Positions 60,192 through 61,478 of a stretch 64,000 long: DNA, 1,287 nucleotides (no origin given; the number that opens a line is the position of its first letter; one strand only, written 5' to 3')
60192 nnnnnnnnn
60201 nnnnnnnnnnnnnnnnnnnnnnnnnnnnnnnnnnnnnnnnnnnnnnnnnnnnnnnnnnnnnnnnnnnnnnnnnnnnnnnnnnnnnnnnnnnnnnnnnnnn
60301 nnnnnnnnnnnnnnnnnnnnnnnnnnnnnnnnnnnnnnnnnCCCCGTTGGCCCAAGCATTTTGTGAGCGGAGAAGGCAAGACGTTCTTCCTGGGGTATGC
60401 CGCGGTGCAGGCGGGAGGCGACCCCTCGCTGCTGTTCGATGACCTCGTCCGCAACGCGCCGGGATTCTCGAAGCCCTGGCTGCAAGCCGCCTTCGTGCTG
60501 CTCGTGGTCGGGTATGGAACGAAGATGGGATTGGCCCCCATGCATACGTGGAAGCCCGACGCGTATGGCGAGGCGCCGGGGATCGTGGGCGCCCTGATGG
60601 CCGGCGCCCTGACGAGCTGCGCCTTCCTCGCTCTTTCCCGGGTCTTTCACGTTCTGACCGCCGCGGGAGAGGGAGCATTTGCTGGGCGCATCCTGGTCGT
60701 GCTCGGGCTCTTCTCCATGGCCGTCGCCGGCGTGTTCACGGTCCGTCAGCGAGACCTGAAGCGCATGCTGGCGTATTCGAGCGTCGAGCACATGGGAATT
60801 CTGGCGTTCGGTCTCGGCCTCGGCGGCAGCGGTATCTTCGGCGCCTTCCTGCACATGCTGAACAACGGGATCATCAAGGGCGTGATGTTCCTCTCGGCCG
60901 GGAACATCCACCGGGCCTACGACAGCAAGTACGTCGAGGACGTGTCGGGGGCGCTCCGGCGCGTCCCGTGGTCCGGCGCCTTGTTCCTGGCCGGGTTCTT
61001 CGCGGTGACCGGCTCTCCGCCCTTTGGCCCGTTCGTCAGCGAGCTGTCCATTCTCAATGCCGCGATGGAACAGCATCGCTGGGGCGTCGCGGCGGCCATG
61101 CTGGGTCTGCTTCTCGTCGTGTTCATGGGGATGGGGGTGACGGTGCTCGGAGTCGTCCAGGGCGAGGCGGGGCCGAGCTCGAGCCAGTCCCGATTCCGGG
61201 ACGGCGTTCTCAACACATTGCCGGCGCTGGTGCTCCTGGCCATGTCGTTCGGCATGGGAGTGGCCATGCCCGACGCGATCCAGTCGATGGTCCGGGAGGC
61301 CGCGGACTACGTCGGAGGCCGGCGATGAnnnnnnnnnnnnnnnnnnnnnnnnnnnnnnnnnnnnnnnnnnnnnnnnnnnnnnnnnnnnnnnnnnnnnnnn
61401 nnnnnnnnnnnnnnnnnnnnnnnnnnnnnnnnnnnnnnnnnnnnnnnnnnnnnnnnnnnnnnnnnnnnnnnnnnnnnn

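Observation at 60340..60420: Abrupt low-GC/high-GC junction inside two truncated genes: likely chimeric join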

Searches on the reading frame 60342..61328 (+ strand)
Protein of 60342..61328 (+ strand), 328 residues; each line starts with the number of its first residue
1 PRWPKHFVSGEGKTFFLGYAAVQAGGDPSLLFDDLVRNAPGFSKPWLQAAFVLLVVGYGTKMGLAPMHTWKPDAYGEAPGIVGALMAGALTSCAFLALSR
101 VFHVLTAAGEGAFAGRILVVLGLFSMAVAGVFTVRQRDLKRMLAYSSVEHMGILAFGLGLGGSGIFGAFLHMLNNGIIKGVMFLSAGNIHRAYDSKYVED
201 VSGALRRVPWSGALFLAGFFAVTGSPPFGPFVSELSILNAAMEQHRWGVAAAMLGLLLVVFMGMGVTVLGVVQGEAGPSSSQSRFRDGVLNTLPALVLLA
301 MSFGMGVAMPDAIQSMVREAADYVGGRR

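Call 8: search_protein_families(library=pfam, proteins=[window:60342-61328:+], max_evalue=0.01)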
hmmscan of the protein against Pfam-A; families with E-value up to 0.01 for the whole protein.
window:60342-61328:+ (328 aa): 1 family
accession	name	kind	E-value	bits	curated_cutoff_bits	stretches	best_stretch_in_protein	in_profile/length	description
PF00361.26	Proton_antipo_M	-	1.8e-41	142.7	21.5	1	29-252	62-286/294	NADH:quinone oxidoreductase/Mrp antiporter, TM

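Call 9: search_protein_families(library=ncbifam, proteins=[window:60342-61328:+], max_evalue=0.01)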
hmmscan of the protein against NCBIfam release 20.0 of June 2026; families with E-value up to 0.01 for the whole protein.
window:60342-61328:+ (328 aa): 75 families (the best 25 are shown)
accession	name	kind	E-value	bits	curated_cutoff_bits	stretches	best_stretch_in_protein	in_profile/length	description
NF005044.0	PRK06458.1-4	equivalog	4.4e-71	240.3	610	1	22-324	193-494/531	hydrogenase 4 subunit F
NF005045.0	PRK06458.1-5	equivalog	2.7e-59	201.4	543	1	22-326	185-484/484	hydrogenase 4 subunit F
NF005041.0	PRK06458.1-1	equivalog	3e-56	191.5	951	1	30-321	201-491/526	hydrogenase 4 subunit F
NF006427.0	PRK08676.1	equivalog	3.1e-55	188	511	1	19-319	178-478/486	hydrogenase membrane subunit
NF005043.0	PRK06458.1-3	equivalog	6.2e-52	177.1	533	1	19-322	182-480/483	hydrogenase 4 subunit F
TIGR01972.1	NDH_I_M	subfamily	8e-40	136.9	263.8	1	46-318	205-476/486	NADH-quinone oxidoreductase subunit M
NF006241.0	PRK08377.1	equivalog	1.1e-39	136.8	645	1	10-321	168-474/494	NADH dehydrogenase subunit N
NF005086.0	PRK06521.1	equivalog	2.3e-39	135.4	667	1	42-258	204-429/669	hydrogenase 4 subunit B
NF005042.0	PRK06458.1-2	equivalog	1.6e-36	126.4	437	1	49-272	188-402/439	hydrogenase 4 subunit F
NF006418.0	PRK08667.1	equivalog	1.5e-33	116.2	794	1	43-262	200-427/644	hydrogenase membrane subunit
NF009306.0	PRK12663.1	equivalog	1.6e-33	116.3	542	1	51-322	210-479/498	Na+/H+ antiporter subunit D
NF005818.0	PRK07691.1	equivalog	8.3e-32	110.8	586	1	46-322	207-481/496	Na+/H+ antiporter subunit D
NF006419.0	PRK08668.1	equivalog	2.1e-31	109.4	617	1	30-318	178-475/613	NADH dehydrogenase subunit M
NF006240.0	PRK08376.1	subfamily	1.7e-30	106.4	662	1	49-321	221-504/521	putative monovalent cation/H+ antiporter subunit D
NF004920.0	PRK06277.1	equivalog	3.7e-30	105.1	578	1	43-266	194-418/478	energy conserving hydrogenase EhbF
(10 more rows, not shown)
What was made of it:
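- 60382..61328 (+): hyfF-like (hydrogenase-4 subunit F, NuoM/N-type antiporter subunit) 3' fragment: starts at the second base of codon 165, runs to codon 479 plus stop. NF005044 positions 193-494/531 (call 9).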

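Call 19: find_homologous_proteins(query=window:60381-61325:+)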
Query window:60381-61325:+ (315 aa): 7995 proteins with E <= 0.001 among 8000 candidates; the best 120 are listed.
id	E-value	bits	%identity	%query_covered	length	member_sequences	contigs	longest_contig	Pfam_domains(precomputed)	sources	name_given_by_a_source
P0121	2.7e-193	659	97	100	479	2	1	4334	PF00361.26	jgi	jgi:hydrogenase-4 component F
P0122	2.7e-193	659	97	100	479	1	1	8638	PF00361.26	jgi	jgi:hydrogenase-4 component F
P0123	4.2e-192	655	96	100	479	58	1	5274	PF00361.26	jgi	jgi:hydrogenase-4 component F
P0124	2.9e-191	653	96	100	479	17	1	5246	PF00361.26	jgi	-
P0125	2.0e-190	650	96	100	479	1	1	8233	PF00361.26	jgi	jgi:hydrogenase-4 component F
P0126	1.6e-186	637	95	100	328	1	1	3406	PF00361.26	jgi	jgi:hydrogenase-4 component F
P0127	2.9e-167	574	87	99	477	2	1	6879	PF00361.26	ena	-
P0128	4.7e-162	557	97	85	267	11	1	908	PF00361.26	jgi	-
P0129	7.7e-154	530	79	100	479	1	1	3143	PF00361.26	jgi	jgi:hydrogenase-4 component F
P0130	2.7e-153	528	77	100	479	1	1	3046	PF00361.26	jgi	-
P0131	2.3e-152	525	78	100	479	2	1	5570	PF00361.26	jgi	jgi:hydrogenase-4 component F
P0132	6.7e-148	510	75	100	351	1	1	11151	PF00361.26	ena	-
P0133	5.7e-147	507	76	100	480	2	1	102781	PF00361.26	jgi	-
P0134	5.9e-147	507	76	100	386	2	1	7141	PF00361.26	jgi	jgi:hydrogenase-4 component F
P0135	2.4e-146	505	77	100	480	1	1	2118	PF00361.26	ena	-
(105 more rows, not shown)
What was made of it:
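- The named relatives are Planctomycetota, Phycisphaerales and Thermoanaerobaculia (identity figures given for the first two: 61-71%) (call 19).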

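Call 20: find_encoding_contigs(protein=P0122, flank=10000, max_places=4)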
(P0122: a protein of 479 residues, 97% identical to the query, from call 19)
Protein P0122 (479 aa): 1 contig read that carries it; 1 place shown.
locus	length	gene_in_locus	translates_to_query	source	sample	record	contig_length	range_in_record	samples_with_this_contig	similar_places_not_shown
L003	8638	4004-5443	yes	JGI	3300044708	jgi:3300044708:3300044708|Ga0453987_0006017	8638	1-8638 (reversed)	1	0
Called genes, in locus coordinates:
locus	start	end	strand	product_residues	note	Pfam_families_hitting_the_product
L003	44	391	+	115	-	PF00359:PTS_EIIA_2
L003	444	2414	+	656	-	PF00361:Proton_antipo_M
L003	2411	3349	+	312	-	PF00146:NADHdh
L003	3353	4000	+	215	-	-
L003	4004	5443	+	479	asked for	PF00361:Proton_antipo_M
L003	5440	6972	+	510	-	PF00329:Complex1_30kDa (weak), PF00346:Complex1_49kDa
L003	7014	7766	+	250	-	PF12797:Fer4_2 (faint), PF12837:Fer4_6 (faint), PF13237:Fer4_10 (weak), PF14697:Fer4_21 (faint), PF12838:Fer4_7, PF13187:Fer4_9, PF00037:Fer4 (weak), PF01058:Oxidored_q6, +1 more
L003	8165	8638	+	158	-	?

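Call 21: find_encoding_contigs(protein=P0125, flank=10000, max_places=4)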
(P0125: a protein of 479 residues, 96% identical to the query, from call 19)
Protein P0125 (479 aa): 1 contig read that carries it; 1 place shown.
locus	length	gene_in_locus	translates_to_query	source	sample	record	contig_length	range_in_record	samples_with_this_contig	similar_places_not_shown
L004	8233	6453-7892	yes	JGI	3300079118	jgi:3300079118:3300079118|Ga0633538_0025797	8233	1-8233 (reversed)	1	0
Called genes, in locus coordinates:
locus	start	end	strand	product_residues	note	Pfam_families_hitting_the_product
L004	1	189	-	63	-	?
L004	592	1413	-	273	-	PF01555:N6_N4_Mtase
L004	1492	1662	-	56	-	-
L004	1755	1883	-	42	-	-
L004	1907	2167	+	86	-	PF01022:HTH_5 (faint)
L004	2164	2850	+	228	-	PF12728:HTH_17 (weak), PF13384:HTH_23 (faint), PF00359:PTS_EIIA_2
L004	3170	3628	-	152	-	-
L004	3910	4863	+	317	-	PF00361:Proton_antipo_M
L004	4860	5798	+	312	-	PF00146:NADHdh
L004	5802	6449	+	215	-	-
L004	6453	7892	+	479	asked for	PF00361:Proton_antipo_M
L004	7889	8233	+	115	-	?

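Call 22: find_encoding_contigs(protein=P0123, flank=10000, max_places=10)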
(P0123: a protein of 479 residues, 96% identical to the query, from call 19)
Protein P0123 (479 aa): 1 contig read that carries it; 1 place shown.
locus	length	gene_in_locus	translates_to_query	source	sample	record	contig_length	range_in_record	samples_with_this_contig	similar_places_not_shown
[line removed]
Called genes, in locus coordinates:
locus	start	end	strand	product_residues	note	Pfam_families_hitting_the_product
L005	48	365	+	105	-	-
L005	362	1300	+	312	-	PF00146:NADHdh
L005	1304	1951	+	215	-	-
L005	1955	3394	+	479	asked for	PF00361:Proton_antipo_M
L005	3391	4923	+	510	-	PF00329:Complex1_30kDa (weak), PF00346:Complex1_49kDa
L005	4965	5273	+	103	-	?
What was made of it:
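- On Chimeric (inter-genome) contig: L003, L004 and L005 show complete hyfF in a full operon (calls 20-22).
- Native context of the right side: L003, L004 and L005 carry full-length hyfF preceded by the hyfB-like, hyfC-like and 215-aa genes (calls 20-22).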
